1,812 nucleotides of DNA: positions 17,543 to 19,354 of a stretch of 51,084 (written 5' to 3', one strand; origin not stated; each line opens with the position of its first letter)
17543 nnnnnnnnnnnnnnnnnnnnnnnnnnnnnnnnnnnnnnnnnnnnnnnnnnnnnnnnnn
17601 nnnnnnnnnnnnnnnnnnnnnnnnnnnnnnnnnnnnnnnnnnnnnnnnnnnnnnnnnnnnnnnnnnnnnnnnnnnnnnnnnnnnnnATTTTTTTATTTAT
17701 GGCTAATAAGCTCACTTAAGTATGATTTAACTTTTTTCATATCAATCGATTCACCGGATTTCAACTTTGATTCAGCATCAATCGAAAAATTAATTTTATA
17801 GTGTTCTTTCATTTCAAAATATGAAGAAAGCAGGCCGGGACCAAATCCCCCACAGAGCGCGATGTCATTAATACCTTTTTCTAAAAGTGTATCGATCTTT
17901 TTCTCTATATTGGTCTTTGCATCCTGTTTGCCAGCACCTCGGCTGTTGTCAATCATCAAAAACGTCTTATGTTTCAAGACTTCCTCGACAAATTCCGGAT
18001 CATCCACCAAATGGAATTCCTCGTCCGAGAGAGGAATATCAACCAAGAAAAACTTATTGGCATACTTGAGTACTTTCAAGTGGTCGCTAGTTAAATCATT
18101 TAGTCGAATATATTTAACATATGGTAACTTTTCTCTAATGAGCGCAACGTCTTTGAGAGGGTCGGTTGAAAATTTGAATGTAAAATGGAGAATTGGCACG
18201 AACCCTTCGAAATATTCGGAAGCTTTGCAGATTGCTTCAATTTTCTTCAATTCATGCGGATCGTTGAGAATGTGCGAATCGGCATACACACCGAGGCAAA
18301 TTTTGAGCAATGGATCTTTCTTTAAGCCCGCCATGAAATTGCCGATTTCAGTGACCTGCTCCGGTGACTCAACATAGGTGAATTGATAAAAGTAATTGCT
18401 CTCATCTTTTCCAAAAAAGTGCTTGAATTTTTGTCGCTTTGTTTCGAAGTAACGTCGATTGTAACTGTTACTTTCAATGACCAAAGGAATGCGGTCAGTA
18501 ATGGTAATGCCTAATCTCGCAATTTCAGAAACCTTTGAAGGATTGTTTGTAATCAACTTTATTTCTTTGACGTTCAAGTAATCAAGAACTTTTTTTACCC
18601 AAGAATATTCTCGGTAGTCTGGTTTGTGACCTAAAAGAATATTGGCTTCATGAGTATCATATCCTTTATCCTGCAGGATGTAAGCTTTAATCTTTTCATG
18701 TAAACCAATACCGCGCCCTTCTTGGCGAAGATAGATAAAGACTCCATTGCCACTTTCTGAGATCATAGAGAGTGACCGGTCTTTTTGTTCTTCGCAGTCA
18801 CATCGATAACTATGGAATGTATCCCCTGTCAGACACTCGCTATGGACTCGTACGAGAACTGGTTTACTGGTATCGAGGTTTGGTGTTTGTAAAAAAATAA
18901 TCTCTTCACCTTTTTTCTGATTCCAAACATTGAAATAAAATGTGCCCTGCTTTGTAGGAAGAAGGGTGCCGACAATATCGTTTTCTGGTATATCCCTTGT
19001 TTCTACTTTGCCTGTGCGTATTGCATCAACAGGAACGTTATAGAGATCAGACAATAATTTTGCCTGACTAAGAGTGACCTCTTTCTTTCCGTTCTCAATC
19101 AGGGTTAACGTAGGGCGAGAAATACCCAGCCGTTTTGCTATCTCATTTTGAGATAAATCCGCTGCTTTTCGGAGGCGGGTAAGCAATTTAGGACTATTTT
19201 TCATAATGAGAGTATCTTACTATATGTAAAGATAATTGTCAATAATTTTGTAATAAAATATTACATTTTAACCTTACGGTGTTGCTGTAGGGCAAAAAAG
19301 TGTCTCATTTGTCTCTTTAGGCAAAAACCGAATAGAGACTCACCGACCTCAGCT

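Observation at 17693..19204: Unusual single-polypeptide fusion: XRE HTH + GTP cyclohydrolase II + TrpF-like (PRA isomerase) barrel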

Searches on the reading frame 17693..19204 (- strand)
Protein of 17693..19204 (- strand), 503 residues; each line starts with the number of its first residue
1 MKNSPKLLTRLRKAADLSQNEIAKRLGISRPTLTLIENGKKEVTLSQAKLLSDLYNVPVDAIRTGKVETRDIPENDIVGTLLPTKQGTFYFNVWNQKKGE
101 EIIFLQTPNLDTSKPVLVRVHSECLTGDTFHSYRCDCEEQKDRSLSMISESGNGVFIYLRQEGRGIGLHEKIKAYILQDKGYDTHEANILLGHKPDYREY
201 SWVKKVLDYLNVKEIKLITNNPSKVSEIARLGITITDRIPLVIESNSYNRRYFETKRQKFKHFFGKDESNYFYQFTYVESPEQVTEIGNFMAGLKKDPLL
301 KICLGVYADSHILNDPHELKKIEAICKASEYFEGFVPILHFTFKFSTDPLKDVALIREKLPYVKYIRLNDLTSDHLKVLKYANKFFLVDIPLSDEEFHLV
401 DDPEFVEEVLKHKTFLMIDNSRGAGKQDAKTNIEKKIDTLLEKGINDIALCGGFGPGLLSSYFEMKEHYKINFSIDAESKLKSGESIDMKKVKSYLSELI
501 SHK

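Call 3: search_protein_families(library=pfam, proteins=[window:17693-19204:-], max_evalue=1)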
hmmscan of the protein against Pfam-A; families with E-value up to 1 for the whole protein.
window:17693-19204:- (503 aa): 23 families
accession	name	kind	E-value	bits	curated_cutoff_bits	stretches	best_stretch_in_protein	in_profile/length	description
PF00925.25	GTP_cyclohydro2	-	1.1e-51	175.1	23.3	1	80-240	6-165/165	GTP cyclohydrolase II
PF01381.28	HTH_3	-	1.2e-13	51.3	23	1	10-60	3-53/55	Helix-turn-helix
PF13560.12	HTH_31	-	2.3e-10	41.1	27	1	7-61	5-60/64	Helix-turn-helix domain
PF12844.13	HTH_19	-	1.4e-05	25.4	30.2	1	7-54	3-50/64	Helix-turn-helix domain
PF13412.12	HTH_24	-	3.5e-05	23.7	21.9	1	6-33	7-34/48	Winged helix-turn-helix DNA-binding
PF13443.12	HTH_26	-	8.6e-05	23.2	22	1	8-57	2-52/63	Cro/C1-type HTH DNA-binding domain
PF13744.12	HTH_37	-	8.9e-05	22.7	27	1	8-42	23-57/80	Helix-turn-helix domain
PF01047.28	MarR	-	0.0037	17.6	24.6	1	6-34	7-35/59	MarR family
PF20432.4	Xre-like-HTH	-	0.0041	17.8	25.8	1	6-34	13-41/63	Antitoxin Xre-like helix-turn-helix domain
PF13413.12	HTH_25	-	0.0062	16.8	24.6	1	8-40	2-34/62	Helix-turn-helix domain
PF13404.12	HTH_AsnC-type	-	0.0072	16.6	27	1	6-32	7-33/42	AsnC-type helix-turn-helix domain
PF08279.18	HTH_11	-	0.012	15.9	25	1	6-32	4-31/55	HTH domain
PF20116.4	DUF6506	-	0.014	16.3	27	1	433-456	39-62/96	Family of unknown function (DUF6506)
PF04545.22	Sigma70_r4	-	0.017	15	24.1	1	10-30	14-34/50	Sigma-70, region 4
PF12802.13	MarR_2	-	0.021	15.4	27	1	11-34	14-38/61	MarR family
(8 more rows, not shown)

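Call 4: search_protein_families(library=ncbifam, proteins=[window:17693-19204:-], max_evalue=1)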
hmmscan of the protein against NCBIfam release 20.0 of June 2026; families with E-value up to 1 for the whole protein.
window:17693-19204:- (503 aa): 23 families
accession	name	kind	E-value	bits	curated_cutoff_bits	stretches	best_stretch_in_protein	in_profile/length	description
NF001591.0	PRK00393.1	subfamily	5.3e-68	228.3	148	1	82-266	12-196/199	GTP cyclohydrolase II RibA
TIGR00505.1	ribA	equivalog_domain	1.1e-64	217.5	205.85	1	81-263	7-190/191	GTP cyclohydrolase II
NF006803.0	PRK09311.1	equivalog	3e-62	210.7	569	1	77-265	215-405/417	bifunctional 3,4-dihydroxy-2-butanone-4-phosphate synthase/GTP cyclohydrolase II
NF006806.0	PRK09319.1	equivalog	5.5e-62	210.2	764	1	80-278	222-422/561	bifunctional 3,4-dihydroxy-2-butanone-4-phosphate synthase/GTP cyclohydrolase II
NF006805.0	PRK09318.1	equivalog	2.7e-57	194.5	486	1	81-265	199-381/387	bifunctional 3,4-dihydroxy-2-butanone-4-phosphate synthase/GTP cyclohydrolase II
NF006456.0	PRK08815.1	equivalog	2e-46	159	464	1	111-264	212-365/376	GTP cyclohydrolase II RibA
NF010626.1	PRK14019.1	equivalog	1.8e-07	30.5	513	1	80-237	211-359/364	bifunctional 3,4-dihydroxy-2-butanone-4-phosphate synthase/GTP cyclohydrolase II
NF005536.0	PRK07198.1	equivalog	2.8e-07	29.7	403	1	112-241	236-376/419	GTP cyclohydrolase II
NF041951.1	phage_RstR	subfamily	6.6e-07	29.6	80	1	7-64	6-63/108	RstR family transcriptional repressor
TIGR03070.1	couple_hipB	subfamily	5.1e-06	26.3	71.65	1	7-47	6-46/58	type II toxin-antitoxin system Y4mF family antitoxin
NF003162.0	PRK04140.1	equivalog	0.00039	19.5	263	1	6-59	129-182/317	transcriptional regulator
NF041575.1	antitoxPezA_Strep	equivalog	0.0006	19.8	290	1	9-58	7-56/158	type II toxin-antitoxin system antitoxin PezA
NF053881.1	TransRegDeoRBac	equivalog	0.0038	16.5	420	1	10-42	14-46/311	DNA-binding transcriptional repressor DeoR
TIGR03830.1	CxxCG_CxxCG_HTH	subfamily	0.0059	16.4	61.8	1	5-54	67-116/127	type II TA system antitoxin MqsA family protein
NF047542.1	telomere_Tap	equivalog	0.0061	15.3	600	1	7-47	21-61/695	telomere-associated protein Tap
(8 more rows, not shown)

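Call 5: search_protein_families(library=padloc, proteins=[window:17693-19204:-], max_evalue=1)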
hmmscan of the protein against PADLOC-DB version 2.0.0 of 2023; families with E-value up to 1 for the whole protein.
window:17693-19204:- (503 aa): 13 families
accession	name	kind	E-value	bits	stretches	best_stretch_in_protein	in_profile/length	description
PDLC02926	HTH_VI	-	1.1e-12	46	1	7-62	5-60/92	-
PDLC04775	PDC-M69A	-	9.4e-05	20.9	1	14-69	18-73/113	-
PDLC03952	RmrA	-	0.00033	17.6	1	5-59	24-78/395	-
PDLC03951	RmrA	-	0.0008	16.5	1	5-63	10-68/400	-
PDLC03665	Control_protein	-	0.0012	17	1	9-47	14-53/77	control protein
PDLC03954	RmrA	-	0.0016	15.4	1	5-59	12-66/380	-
PDLC03947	RmrA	-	0.0056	13.5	1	5-60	13-68/383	-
PDLC03953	RmrA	-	0.009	13.3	1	7-73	9-72/373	-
PDLC04133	mad1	-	0.011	14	1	17-35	6-25/60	mads_1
PDLC03949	RmrA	-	0.013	12.4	1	5-67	4-66/363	-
PDLC03667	Control_protein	-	0.018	13.3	1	9-65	7-67/101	control protein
PDLC03312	MTase_II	-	0.027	10.1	1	11-62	68-119/1344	Type II methyltransferase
PDLC04142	capH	-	0.036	13.1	1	5-57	8-60/103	capH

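Call 6: find_homologous_proteins(query=window:17693-19204:-)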
Query window:17693-19204:- (503 aa): 7933 proteins with E <= 0.001 among 8000 candidates; the best 120 are listed.
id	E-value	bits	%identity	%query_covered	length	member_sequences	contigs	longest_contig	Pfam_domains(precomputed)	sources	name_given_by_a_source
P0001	0.0e+0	1057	91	100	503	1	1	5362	PF00925.26,PF01381.29,PF13560.13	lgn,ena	-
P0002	0.0e+0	1042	90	100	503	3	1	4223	PF00925.26,PF01381.29,PF13560.13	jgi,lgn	jgi:GTP cyclohydrolase II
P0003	0.0e+0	1021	88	100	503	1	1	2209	PF00925.26,PF12844.14,PF01381.29,PF13560.13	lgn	-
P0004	1.6e-276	936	82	100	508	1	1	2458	PF00925.26,PF01381.29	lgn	-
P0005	1.3e-266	903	78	100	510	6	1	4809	PF00925.26,PF01381.29,PF13560.13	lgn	-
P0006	7.1e-266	901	78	100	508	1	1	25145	PF00925.26,PF12844.14,PF01381.29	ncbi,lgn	ncbi:MAG: GTP cyclohydrolase II [Minisyncoccia bacterium]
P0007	1.6e-265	899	78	99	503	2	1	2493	PF00925.26,PF01381.29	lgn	-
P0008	6.9e-265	897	77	100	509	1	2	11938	PF00925.26,PF01381.29,PF13560.13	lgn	-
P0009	3.5e-263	892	77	100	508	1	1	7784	PF00925.26,PF12844.14,PF01381.29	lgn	-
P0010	4.4e-263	891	78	100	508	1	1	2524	PF00925.26,PF12844.14,PF01381.29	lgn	-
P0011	1.6e-262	890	77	100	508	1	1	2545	PF00925.26,PF12844.14,PF01381.29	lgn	-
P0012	4.0e-261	885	77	100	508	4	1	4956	PF00925.26,PF01381.29,PF13560.13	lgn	-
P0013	1.0e-259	880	76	99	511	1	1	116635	PF00925.26,PF12844.14,PF01381.29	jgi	jgi:GTP cyclohydrolase II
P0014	2.0e-258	876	77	100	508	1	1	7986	PF00925.26,PF12844.14,PF01381.29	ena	-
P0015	3.6e-258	875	76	100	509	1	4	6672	PF00925.26,PF01381.29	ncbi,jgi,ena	jgi:GTP cyclohydrolase II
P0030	1.8e-248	843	72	99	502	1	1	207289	PF00925.26,PF01381.29,PF13560.13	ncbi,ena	-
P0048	5.8e-233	792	68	100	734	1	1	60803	PF13847.13,PF00925.26,PF12844.14,PF06325.20,PF05175.21,PF02475.24,PF01381.29,PF12847.14,PF13560.13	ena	-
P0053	2.2e-221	754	66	100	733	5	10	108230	PF00925.26,PF13489.13,PF01381.29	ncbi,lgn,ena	-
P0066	2.9e-165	569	59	84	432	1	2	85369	PF00925.26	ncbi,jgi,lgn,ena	ncbi:MAG: GTP cyclohydrolase II [Parcubacteria group bacterium]|jgi:GTP cyclohydrolase II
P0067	1.8e-162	560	56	85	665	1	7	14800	PF13847.13,PF00925.26,PF06325.20,PF05175.21,PF13649.13,PF08241.19,PF08242.19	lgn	-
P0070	1.4e-155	537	58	83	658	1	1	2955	PF13847.13,PF00925.26,PF05175.21,PF08242.19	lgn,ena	-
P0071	1.5e-155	537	56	84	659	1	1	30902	PF13847.13,PF00925.26,PF06325.20,PF05175.21,PF13649.13,PF12847.14,PF08241.19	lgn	-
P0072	1.7e-154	533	57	85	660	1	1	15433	PF13847.13,PF00925.26,PF05175.21,PF13649.13,PF08241.19,PF08242.19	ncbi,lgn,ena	ncbi:MAG: GTP cyclohydrolase II [bacterium]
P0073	1.8e-154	533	55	83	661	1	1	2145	PF13847.13,PF00925.26,PF05175.21,PF13649.13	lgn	-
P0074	2.4e-154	533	57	84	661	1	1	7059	PF13847.13,PF00925.26,PF05175.21,PF13649.13,PF08242.19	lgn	-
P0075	9.9e-154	531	56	85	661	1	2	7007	PF13847.13,PF00925.26,PF05175.21,PF13649.13,PF08241.19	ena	-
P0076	1.2e-153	530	55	84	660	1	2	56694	PF13847.13,PF00925.26,PF06325.20,PF05175.21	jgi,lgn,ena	-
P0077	1.8e-153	530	57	84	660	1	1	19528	PF13847.13,PF00925.26,PF05175.21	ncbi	-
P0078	2.6e-153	529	57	84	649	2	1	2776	PF13847.13,PF00925.26,PF05175.21,PF13649.13,PF08242.19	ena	-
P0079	2.7e-153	529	55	84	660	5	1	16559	PF13847.13,PF00925.26,PF05175.21,PF13649.13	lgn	-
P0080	4.4e-153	529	57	84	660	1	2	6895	PF13847.13,PF00925.26,PF05175.21,PF13649.13,PF08241.19,PF08242.19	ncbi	-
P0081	5.8e-153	528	57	85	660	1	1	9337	PF13847.13,PF00925.26,PF05175.21,PF13649.13,PF08242.19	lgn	-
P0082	6.5e-153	528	56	85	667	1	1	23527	PF13847.13,PF00925.26,PF05175.21,PF13649.13,PF08242.19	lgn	-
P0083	9.9e-153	527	55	83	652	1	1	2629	PF13847.13,PF00925.26,PF05175.21,PF13649.13,PF08242.19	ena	-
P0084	1.2e-152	527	56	85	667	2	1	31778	PF13847.13,PF00925.26,PF06325.20,PF05175.21,PF13649.13,PF12847.14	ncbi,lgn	-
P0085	1.4e-152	527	57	84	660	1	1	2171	PF13847.13,PF00925.26,PF05175.21,PF13649.13,PF08241.19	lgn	-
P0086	1.8e-152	527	56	85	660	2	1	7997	PF13847.13,PF00925.26,PF05175.21,PF13649.13,PF08241.19,PF08242.19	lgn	-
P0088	3.0e-152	526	57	84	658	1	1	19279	PF13847.13,PF00925.26,PF05175.21,PF13649.13,PF08242.19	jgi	jgi:GTP cyclohydrolase II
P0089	3.1e-152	526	57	84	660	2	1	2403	PF13847.13,PF00925.26,PF05175.21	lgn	-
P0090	4.7e-152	525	56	84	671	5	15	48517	PF13847.13,PF00925.26,PF06325.20,PF05175.21,PF13649.13,PF12847.14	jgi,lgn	jgi:GTP cyclohydrolase II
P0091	5.8e-152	525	56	84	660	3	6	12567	PF13847.13,PF00925.26,PF05175.21,PF13649.13,PF08241.19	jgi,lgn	jgi:GTP cyclohydrolase II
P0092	6.6e-152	525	55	84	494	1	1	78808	PF00925.26,PF12728.14,PF00376.30,PF13411.13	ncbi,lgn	-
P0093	9.9e-152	524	57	84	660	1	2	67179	PF13847.13,PF00925.26,PF05175.21,PF13649.13,PF08242.19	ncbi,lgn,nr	ncbi:GTP cyclohydrolase II [Patescibacteria group bacterium]|nr:GTP cyclohydrolase II [Patescibacter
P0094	1.1e-151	524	56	85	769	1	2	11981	PF13847.13,PF00925.26,PF05175.21,PF13649.13,PF08241.19,PF08242.19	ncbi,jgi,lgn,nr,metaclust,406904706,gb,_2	ncbi:MAG: 3,4-dihydroxy-2-butanone 4-phosphate synthase/GTP cyclohydrolase II [uncultured bacterium]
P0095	1.6e-151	523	55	84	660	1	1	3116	PF13847.13,PF00925.26,PF05175.21,PF13649.13,PF08241.19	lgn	-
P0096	2.0e-151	523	54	85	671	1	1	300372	PF13847.13,PF00925.26,PF06325.20,PF05175.21,PF13649.13,PF12847.14,PF08242.19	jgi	-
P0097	2.0e-151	523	57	84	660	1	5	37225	PF13847.13,PF00925.26,PF05175.21,PF13649.13,PF08242.19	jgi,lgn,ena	-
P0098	3.0e-151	523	56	85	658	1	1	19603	PF13847.13,PF00925.26,PF05175.21,PF13649.13,PF08241.19,PF08242.19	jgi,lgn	-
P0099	5.1e-151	522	54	84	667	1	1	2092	PF13847.13,PF00925.26,PF06325.20,PF05175.21,PF13649.13,PF08241.19,PF08242.19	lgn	-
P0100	7.9e-151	521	54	84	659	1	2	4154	PF13847.13,PF00925.26,PF06325.20,PF05175.21,PF13649.13,PF08241.19,PF08242.19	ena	-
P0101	9.0e-151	521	54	84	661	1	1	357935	PF13847.13,PF00925.26,PF06325.20,PF05175.21,PF13649.13,PF12847.14,PF08241.19,PF08242.19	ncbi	-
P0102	1.0e-150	521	53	84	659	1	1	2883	PF13847.13,PF00925.26,PF05175.21,PF13649.13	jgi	jgi:GTP cyclohydrolase II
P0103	2.2e-150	520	57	85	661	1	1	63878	PF13847.13,PF00925.26,PF06325.20,PF05175.21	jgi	jgi:GTP cyclohydrolase II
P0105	2.7e-150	519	54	83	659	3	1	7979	PF13847.13,PF00925.26,PF05175.21,PF13649.13,PF08241.19,PF08242.19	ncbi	-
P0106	3.3e-150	519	56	84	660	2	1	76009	PF13847.13,PF00925.26,PF05175.21,PF13649.13,PF08242.19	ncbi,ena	-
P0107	6.0e-150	518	55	85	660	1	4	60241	PF13847.13,PF00925.26,PF06325.20,PF05175.21,PF13649.13,PF12847.14,PF08241.19,PF08242.19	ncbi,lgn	-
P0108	6.5e-150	518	55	84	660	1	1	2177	PF13847.13,PF00925.26,PF05175.21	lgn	-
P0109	6.6e-150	518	55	85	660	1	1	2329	PF13847.13,PF00925.26,PF05175.21,PF13649.13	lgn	-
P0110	8.7e-150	518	55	85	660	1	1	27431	PF13847.13,PF00925.26,PF06325.20,PF05175.21,PF13649.13,PF12847.14,PF08242.19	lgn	-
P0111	9.1e-150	518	54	84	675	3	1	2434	PF13847.13,PF00925.26,PF05175.21,PF13649.13,PF08241.19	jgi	-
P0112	1.0e-149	518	55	84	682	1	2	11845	PF13847.13,PF00925.26,PF05175.21,PF08242.19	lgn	-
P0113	1.1e-149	517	53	84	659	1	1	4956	PF13847.13,PF00925.26,PF06325.20,PF05175.21,PF13649.13,PF08241.19,PF08242.19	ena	-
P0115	1.7e-149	517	55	84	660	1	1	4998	PF13847.13,PF00925.26,PF06325.20,PF05175.21,PF13649.13,PF08241.19,PF08242.19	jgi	jgi:GTP cyclohydrolase II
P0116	1.8e-149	517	56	84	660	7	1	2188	PF13847.13,PF00925.26,PF05175.21,PF13649.13,PF08241.19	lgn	-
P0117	2.0e-149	517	56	84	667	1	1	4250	PF13847.13,PF00925.26,PF05175.21,PF13649.13,PF08242.19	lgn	-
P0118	2.8e-149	516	53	84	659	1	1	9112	PF13847.13,PF00925.26,PF06325.20,PF05175.21,PF13649.13,PF12847.14,PF08242.19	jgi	jgi:GTP cyclohydrolase II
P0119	3.7e-149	516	56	83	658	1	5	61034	PF13847.13,PF00925.26,PF05175.21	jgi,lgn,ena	-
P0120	4.3e-149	515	55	84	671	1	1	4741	PF13847.13,PF00925.26,PF06325.20,PF05175.21,PF13649.13,PF12847.14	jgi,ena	-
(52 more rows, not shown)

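Call 15: find_encoding_contigs(protein=P0030, flank=8000, max_places=2)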
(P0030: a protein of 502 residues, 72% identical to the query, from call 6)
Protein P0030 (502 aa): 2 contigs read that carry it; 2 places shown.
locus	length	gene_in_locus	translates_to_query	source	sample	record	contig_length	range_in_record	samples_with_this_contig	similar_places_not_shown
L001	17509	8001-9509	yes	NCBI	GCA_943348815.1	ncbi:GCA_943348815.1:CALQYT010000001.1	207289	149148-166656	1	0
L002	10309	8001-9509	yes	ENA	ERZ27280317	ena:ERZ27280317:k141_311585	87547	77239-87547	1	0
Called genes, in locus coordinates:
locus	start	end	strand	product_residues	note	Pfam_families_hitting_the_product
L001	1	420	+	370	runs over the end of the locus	PF00162:PGK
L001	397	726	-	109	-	PF11969:DcpS_C, PF01230:HIT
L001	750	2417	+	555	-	PF01368:DHH, PF02272:DHHA1, PF17768:RecJ_OB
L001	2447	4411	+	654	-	PF00925:GTP_cyclohydro2, PF08241:Methyltransf_11 (faint), PF05175:MTS, PF13649:Methyltransf_25 (weak), PF13847:Methyltransf_31, PF08242:Methyltransf_12 (weak)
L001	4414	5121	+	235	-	PF00075:RNase_H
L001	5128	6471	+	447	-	PF13567:DUF4131, PF03772:Competence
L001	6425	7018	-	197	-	PF02777:Sod_Fe_C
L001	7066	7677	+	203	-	-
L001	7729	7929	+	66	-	-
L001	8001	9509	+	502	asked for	PF01381:HTH_3, PF13560:HTH_31, PF00925:GTP_cyclohydro2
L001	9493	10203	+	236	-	-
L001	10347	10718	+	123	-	-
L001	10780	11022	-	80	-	PF00830:Ribosomal_L28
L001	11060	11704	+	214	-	PF02163:Peptidase_M50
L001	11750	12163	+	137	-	PF00164:Ribosom_S12_S23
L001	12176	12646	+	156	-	PF00177:Ribosomal_S7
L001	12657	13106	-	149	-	-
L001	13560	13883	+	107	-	-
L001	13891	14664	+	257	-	-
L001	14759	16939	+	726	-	PF00009:GTP_EFTU, PF22042:EF-G_D2, PF03144:GTP_EFTU_D2, PF14492:EFG_III, PF16658:RF3_C (weak), PF03764:EFG_IV, PF00679:EFG_C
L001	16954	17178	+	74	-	-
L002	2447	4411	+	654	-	PF00925:GTP_cyclohydro2, PF08241:Methyltransf_11 (faint), PF05175:MTS, PF13649:Methyltransf_25 (weak), PF13847:Methyltransf_31, PF08242:Methyltransf_12 (weak)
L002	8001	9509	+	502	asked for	PF01381:HTH_3, PF13560:HTH_31, PF00925:GTP_cyclohydro2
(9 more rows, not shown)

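Call 16: find_encoding_contigs(protein=P0101, flank=8000, max_places=2)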
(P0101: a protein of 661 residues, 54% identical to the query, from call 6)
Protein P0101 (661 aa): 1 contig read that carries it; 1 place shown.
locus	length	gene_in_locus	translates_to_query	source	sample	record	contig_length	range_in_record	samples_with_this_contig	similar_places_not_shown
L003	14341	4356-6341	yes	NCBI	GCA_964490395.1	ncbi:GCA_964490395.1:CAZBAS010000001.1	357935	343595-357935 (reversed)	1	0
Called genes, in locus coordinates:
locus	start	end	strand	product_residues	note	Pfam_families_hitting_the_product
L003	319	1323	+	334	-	-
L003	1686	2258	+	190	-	PF03352:Adenine_glyco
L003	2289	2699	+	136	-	-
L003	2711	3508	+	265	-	PF00459:Inositol_P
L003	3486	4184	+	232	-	PF01596:Methyltransf_3, PF13578:Methyltransf_24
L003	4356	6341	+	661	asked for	PF00925:GTP_cyclohydro2, PF06325:PrmA (weak), PF08242:Methyltransf_12 (faint), PF05175:MTS, PF08241:Methyltransf_11 (faint), PF12847:Methyltransf_18 (weak), PF13649:Methyltransf_25 (weak), PF13847:Methyltransf_31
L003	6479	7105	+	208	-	PF03848:TehB, PF13489:Methyltransf_23, PF02353:CMAS, PF13847:Methyltransf_31, PF08241:Methyltransf_11, PF08242:Methyltransf_12, PF13649:Methyltransf_25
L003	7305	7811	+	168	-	PF13673:Acetyltransf_10, PF00583:Acetyltransf_1, PF13508:Acetyltransf_7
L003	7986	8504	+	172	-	PF01569:PAP2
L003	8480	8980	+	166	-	PF09900:DUF2127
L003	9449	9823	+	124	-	-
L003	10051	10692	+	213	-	-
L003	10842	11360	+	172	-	-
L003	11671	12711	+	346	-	PF13354:Beta-lactamase2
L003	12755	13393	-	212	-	-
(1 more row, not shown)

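Call 17: find_encoding_contigs(protein=P0092, flank=8000, max_places=2)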
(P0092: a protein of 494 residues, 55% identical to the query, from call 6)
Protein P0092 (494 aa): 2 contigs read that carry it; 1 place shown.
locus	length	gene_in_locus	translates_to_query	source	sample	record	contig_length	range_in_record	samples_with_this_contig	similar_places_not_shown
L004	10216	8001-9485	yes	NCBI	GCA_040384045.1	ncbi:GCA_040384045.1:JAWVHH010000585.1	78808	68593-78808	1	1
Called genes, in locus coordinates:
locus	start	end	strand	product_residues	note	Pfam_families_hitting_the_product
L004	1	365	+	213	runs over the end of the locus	-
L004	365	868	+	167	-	-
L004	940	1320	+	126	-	-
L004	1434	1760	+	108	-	PF01022:HTH_5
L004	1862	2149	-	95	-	-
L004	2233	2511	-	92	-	-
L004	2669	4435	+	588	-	-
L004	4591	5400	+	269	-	PF02163:Peptidase_M50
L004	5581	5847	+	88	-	-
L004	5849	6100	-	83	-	-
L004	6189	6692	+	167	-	PF00383:dCMP_cyt_deam_1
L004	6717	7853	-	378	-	-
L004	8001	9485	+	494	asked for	PF00376:MerR (weak), PF12728:HTH_17, PF13411:MerR_1, PF00925:GTP_cyclohydro2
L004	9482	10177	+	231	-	PF05175:MTS, PF06325:PrmA, PF12847:Methyltransf_18 (weak), PF13847:Methyltransf_31, PF08241:Methyltransf_11 (weak), PF08242:Methyltransf_12, PF13649:Methyltransf_25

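Call 23: predict_structure(alignment_id=A1)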
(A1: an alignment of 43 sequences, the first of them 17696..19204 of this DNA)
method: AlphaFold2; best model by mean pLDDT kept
length: 503 residues; sequences in the alignment: 43
mean_pLDDT: 84.9   pTM: 0.60
mean pLDDT of the five models: 84.9, 84.0, 83.3, 82.5, 81.2
residues with pLDDT >= 90: 223; 70-90: 222; 50-70: 38; < 50: 20
segments of 3 or more residues with pLDDT < 50: 1-4, 68-72, 257-267
pLDDT, mean of each block of 10 residues (from residue 1): 63 86 90 88 84 78 63 70 94 85 93 95 87 83 95 94 79 80 67 70 91 93 82 87 71 52 48 87 92 75 93 94 91 88 94 95 92 94 93 94 95 89 84 94 90 89 88 86 89 92 79
secondary structure, 60 per line:
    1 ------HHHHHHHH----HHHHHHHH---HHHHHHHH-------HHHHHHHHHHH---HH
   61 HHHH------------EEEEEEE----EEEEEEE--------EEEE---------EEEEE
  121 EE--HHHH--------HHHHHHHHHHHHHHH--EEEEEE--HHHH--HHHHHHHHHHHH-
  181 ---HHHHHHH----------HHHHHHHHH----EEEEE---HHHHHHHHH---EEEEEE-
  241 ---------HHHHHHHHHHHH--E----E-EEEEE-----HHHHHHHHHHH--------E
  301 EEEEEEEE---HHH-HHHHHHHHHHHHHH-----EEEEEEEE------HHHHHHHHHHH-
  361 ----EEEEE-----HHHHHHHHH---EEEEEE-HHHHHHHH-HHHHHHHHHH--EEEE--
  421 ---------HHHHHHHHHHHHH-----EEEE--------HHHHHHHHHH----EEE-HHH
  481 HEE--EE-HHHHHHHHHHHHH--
elements in order: H7-14 H19-26 H30-37 H45-55 H59-64 E77-83 E88-94 E103-106 E116-122 H125-128 H137-151 E154-159 H162-165 H168-179 H184-190 H201-209 E214-218 H222-230 E234-239 H250-261 E271-275 H281-291 E300-308 H316-329 E335-342 H349-359 E365-369 H375-383 E387-392 H394-401 H403-412 E415-418 H430-442 E448-451 H460-469 E474-476 H478-481 H489-501
